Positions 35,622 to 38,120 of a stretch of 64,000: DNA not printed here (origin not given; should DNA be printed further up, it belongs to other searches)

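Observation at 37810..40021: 161-bp near-identical copy of the TonB-receptor 3' end re-inserted after paralog A, truncating the mini-gene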

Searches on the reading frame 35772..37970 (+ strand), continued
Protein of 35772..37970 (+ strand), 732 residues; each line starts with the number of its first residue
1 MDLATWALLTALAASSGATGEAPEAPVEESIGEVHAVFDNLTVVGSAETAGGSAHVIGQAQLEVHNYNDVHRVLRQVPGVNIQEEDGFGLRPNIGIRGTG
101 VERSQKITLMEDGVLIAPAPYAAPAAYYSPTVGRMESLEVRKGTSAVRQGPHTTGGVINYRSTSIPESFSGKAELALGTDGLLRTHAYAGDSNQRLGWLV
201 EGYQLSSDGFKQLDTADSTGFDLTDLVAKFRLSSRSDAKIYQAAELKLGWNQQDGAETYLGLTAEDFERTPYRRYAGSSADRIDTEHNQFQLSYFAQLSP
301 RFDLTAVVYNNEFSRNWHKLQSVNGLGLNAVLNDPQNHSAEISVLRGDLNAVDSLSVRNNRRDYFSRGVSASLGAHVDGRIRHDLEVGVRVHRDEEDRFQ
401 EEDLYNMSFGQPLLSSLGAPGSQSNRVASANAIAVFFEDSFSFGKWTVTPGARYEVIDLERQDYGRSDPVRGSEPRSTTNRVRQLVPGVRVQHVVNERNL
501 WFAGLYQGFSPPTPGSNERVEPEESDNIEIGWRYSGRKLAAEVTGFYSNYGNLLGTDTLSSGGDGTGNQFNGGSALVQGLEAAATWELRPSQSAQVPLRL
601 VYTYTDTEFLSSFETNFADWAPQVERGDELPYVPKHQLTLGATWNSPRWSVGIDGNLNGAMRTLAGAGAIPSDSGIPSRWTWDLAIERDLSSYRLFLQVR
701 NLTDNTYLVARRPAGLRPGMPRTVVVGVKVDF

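Call 36: find_encoding_contigs(protein=P0027, flank=10000, max_places=2)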
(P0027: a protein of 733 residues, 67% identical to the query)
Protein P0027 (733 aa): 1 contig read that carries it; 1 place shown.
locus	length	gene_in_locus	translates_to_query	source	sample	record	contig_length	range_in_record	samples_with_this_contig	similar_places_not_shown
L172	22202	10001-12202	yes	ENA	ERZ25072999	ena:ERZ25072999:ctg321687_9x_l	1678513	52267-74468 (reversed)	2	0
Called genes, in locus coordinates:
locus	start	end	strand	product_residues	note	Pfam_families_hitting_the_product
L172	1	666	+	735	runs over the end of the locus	PF00330:Aconitase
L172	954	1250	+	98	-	-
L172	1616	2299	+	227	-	PF01370:Epimerase, PF07993:NAD_binding_4 (weak), PF16363:GDP_Man_Dehyd (weak)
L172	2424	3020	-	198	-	PF00578:AhpC-TSA, PF08534:Redoxin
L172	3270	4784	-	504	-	PF11412:DsbD_N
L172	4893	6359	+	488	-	PF04389:Peptidase_M28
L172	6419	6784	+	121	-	PF01242:PTPS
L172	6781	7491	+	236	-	PF04055:Radical_SAM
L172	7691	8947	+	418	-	PF00285:Citrate_synt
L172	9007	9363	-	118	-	PF09656:PGPGW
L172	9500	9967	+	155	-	PF01475:FUR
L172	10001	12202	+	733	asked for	PF07715:Plug, PF00593:TonB_dep_Rec_b-barrel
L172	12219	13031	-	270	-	PF01678:DAP_epimerase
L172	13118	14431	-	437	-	PF25833:Fn3_SaeA_3rd (faint)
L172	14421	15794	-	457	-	PF13191:AAA_16 (faint), PF00004:AAA (weak), PF07724:AAA_2 (weak), PF07728:AAA_5 (faint), PF07724:AAA_2, PF00004:AAA (weak)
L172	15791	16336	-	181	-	PF00227:Proteasome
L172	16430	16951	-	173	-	PF10882:bPH_5 (weak)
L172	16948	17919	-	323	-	PF02899:Phage_int_SAM_1, PF00589:Phage_integrase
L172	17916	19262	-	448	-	PF01134:GIDA, PF01266:DAO (weak), PF13450:NAD_binding_8 (faint)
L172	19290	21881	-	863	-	PF01751:Toprim, PF01131:Topoisom_bac, PF13368:Toprim_C_rpt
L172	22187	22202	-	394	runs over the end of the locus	PF02481:DNA_processg_A, PF18306:LDcluster4, PF17782:WHD_DprA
